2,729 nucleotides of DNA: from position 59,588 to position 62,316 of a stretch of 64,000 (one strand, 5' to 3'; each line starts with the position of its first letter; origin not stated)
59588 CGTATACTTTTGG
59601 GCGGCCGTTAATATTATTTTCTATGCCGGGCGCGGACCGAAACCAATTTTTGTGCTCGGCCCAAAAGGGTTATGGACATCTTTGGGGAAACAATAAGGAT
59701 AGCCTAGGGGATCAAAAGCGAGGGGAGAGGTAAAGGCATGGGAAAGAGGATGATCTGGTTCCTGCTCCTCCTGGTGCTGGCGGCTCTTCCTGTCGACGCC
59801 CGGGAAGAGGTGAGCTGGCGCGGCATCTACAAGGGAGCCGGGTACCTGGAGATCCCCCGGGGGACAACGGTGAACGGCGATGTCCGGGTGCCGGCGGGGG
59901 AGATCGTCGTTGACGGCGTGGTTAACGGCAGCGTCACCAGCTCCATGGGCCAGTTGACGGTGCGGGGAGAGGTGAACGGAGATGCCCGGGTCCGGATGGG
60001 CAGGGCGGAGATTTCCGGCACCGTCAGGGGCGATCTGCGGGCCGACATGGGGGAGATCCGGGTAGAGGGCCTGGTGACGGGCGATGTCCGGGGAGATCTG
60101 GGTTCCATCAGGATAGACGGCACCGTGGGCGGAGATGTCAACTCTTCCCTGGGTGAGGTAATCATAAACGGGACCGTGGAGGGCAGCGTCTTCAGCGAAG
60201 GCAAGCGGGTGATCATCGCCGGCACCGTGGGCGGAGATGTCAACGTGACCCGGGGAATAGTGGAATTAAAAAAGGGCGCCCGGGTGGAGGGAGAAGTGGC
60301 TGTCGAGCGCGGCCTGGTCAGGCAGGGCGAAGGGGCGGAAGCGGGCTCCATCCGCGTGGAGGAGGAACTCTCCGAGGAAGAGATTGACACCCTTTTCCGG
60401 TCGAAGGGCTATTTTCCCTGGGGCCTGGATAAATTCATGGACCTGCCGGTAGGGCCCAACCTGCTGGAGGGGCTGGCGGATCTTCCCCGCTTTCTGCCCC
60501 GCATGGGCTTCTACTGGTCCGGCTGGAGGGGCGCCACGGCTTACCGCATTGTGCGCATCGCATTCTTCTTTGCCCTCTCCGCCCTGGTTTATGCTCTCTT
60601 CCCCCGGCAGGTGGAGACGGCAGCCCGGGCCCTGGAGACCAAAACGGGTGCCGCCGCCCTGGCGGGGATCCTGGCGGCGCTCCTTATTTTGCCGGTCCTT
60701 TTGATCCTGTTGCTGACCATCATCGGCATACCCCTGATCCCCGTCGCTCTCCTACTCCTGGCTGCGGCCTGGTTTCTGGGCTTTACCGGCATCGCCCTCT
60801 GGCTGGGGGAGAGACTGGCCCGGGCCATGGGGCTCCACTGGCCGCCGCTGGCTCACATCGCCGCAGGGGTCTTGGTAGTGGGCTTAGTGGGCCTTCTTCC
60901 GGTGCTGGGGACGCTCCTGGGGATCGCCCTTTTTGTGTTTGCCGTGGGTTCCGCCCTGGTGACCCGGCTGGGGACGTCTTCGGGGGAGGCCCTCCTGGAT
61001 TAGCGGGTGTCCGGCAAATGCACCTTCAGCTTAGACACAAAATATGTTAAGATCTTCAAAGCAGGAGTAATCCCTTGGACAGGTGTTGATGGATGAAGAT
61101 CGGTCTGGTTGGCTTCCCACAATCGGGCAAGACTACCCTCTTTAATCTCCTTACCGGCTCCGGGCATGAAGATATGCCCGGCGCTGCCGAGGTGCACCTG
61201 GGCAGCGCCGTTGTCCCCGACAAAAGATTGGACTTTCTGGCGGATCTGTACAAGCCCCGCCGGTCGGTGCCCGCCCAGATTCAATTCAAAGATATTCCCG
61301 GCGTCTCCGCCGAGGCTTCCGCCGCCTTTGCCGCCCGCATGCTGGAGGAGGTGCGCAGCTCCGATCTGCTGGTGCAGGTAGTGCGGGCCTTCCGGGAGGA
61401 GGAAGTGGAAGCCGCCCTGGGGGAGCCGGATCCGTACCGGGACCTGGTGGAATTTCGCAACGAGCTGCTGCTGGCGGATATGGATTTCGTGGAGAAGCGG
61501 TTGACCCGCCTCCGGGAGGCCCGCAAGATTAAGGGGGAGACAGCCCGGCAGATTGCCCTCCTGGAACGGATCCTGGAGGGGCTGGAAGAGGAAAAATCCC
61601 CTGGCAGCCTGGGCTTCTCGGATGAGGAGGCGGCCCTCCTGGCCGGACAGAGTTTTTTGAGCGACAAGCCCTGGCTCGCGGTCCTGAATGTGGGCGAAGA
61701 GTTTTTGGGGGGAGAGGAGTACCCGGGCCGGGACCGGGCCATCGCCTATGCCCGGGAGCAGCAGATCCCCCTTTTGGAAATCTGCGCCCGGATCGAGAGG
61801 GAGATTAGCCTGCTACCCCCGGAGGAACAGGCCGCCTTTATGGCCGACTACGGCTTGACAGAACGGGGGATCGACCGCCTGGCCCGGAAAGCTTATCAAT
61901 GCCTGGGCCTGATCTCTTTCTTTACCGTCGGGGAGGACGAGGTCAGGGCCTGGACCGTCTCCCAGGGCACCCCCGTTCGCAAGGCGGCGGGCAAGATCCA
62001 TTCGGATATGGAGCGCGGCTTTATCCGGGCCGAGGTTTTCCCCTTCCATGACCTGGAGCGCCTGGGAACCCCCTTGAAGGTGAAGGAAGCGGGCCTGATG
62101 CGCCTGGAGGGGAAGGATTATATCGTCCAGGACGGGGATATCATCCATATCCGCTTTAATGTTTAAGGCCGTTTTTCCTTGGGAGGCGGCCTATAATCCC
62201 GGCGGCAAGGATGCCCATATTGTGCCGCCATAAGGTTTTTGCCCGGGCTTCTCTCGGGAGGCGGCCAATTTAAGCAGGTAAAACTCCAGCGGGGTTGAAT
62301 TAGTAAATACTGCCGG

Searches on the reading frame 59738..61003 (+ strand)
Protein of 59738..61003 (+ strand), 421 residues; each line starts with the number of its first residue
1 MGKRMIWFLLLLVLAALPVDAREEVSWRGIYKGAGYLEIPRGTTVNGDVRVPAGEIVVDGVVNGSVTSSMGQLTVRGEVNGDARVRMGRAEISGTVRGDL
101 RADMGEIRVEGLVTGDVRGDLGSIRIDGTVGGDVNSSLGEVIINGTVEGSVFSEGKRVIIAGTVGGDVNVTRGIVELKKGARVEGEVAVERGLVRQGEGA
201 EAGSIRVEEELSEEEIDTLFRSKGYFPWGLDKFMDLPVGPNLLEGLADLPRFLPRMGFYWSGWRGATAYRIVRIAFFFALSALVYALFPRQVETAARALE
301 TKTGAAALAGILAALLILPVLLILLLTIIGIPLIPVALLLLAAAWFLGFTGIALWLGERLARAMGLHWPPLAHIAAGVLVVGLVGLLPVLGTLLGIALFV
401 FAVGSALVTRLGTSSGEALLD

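Call 11: search_protein_families(library=pfam, proteins=[window:59738-61003:+], max_evalue=0.001)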
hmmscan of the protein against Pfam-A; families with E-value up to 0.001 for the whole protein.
window:59738-61003:+ (421 aa): 1 family
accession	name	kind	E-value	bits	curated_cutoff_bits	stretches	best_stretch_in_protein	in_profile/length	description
PF04519.19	Bactofilin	-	1.5e-16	60.8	27.9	2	39-118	3-81/98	Polymer-forming cytoskeletal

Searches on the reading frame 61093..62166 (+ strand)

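Call 11: search_protein_families(library=pfam, proteins=[window:61093-62166:+], max_evalue=0.001)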
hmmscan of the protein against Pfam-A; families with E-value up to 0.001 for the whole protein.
window:61093-62166:+ (357 aa): 2 families
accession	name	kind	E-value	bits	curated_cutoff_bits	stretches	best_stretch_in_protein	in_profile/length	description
PF06071.19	YchF-GTPase_C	-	5.3e-36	123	27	1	273-356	1-84/84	Protein of unknown function (DUF933)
PF01926.29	MMR_HSR1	-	1.7e-07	31.8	21.9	1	2-103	1-87/113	50S ribosome-binding GTPase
